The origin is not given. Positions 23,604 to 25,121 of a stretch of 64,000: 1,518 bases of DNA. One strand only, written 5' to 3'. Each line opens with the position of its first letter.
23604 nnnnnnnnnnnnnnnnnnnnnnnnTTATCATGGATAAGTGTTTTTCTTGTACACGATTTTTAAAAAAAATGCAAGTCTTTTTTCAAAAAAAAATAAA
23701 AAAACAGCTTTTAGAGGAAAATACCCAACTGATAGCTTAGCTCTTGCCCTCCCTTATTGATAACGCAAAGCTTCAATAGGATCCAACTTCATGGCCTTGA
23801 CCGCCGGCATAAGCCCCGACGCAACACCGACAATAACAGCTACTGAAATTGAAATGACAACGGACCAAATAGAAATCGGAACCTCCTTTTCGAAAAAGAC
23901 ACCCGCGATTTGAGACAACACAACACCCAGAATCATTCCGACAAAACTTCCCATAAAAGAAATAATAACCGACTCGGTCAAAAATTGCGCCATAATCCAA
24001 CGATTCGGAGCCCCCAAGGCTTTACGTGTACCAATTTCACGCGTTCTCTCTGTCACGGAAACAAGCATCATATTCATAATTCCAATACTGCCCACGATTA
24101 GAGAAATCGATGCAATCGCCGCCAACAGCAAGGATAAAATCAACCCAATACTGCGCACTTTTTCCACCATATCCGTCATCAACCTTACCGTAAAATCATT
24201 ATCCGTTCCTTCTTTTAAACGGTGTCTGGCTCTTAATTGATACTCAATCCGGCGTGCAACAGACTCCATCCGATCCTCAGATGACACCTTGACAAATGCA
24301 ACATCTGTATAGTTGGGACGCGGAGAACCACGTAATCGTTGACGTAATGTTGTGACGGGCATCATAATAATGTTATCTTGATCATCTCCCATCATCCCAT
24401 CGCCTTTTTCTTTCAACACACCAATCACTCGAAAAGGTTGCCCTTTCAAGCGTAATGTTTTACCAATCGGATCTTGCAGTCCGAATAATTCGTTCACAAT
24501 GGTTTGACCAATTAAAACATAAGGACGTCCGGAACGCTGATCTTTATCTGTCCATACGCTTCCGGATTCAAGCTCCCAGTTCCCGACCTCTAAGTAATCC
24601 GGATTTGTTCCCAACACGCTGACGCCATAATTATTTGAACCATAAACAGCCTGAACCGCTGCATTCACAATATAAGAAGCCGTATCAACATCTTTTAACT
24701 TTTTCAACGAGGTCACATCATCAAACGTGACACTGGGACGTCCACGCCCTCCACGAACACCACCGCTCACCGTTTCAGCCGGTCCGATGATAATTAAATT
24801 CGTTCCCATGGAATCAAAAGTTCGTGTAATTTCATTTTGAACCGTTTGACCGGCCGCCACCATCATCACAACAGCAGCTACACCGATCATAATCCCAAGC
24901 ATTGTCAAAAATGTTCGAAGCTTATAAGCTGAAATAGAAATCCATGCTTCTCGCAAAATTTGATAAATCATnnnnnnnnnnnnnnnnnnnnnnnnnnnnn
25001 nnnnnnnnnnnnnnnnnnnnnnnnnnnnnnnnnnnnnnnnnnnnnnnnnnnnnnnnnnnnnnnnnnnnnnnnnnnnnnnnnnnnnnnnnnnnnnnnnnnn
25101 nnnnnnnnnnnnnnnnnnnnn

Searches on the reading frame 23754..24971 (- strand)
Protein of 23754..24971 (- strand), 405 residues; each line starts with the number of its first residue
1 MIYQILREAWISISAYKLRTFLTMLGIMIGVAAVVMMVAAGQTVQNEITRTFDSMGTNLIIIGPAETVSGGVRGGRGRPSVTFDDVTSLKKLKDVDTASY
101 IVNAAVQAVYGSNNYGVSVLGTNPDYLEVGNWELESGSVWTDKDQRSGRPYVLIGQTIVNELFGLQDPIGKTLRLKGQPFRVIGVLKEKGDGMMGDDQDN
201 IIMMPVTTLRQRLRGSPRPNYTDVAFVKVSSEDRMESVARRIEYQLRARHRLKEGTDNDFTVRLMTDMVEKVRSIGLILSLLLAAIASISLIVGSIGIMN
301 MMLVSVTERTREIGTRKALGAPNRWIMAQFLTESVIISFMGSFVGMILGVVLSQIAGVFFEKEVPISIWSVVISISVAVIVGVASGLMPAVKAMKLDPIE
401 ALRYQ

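Call 24: find_encoding_contigs(protein=window:23754-24971:-, flank=10000, max_places=1)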
Protein window:23754-24971:- (405 aa): 12 contigs read that carry it; 1 place shown.
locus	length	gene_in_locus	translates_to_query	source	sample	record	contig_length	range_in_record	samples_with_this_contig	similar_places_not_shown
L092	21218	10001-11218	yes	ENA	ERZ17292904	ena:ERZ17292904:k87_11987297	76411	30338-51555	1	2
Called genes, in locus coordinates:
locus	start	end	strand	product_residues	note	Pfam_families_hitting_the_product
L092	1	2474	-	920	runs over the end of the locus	PF02739:5_3_exonuc_N, PF01367:5_3_exonuc, PF01612:DNA_pol_A_exo1, PF00476:DNA_pol_A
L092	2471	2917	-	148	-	PF07750:GcrA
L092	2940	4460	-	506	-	PF09972:DUF2207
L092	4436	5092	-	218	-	PF00730:HhH-GPD, PF00633:HHH (weak), PF10576:EndIII_4Fe-2S (weak)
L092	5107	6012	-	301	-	PF00348:polyprenyl_synt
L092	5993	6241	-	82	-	PF02609:Exonuc_VII_S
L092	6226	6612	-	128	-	-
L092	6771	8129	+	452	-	PF02321:OEP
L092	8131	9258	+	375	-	PF25917:BSH_RND, PF25919:BSH_CusB (weak), PF25973:BSH_CzcB, PF25954:Beta-barrel_RND_2, PF25990:Beta-barrel_YknX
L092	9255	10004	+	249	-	PF00005:ABC_tran, PF13304:AAA_21 (faint)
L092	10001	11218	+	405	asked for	PF12704:MacB_PCD, PF02687:FtsX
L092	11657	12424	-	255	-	-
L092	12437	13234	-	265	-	-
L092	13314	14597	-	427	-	PF06689:zf-C4_ClpX, PF00493:MCM (faint), PF05496:RuvB_N (faint), PF01078:Mg_chelatase (faint), PF07724:AAA_2, PF00004:AAA, PF07728:AAA_5 (weak), PF10431:ClpB_D2-small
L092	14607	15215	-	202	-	PF00574:CLP_protease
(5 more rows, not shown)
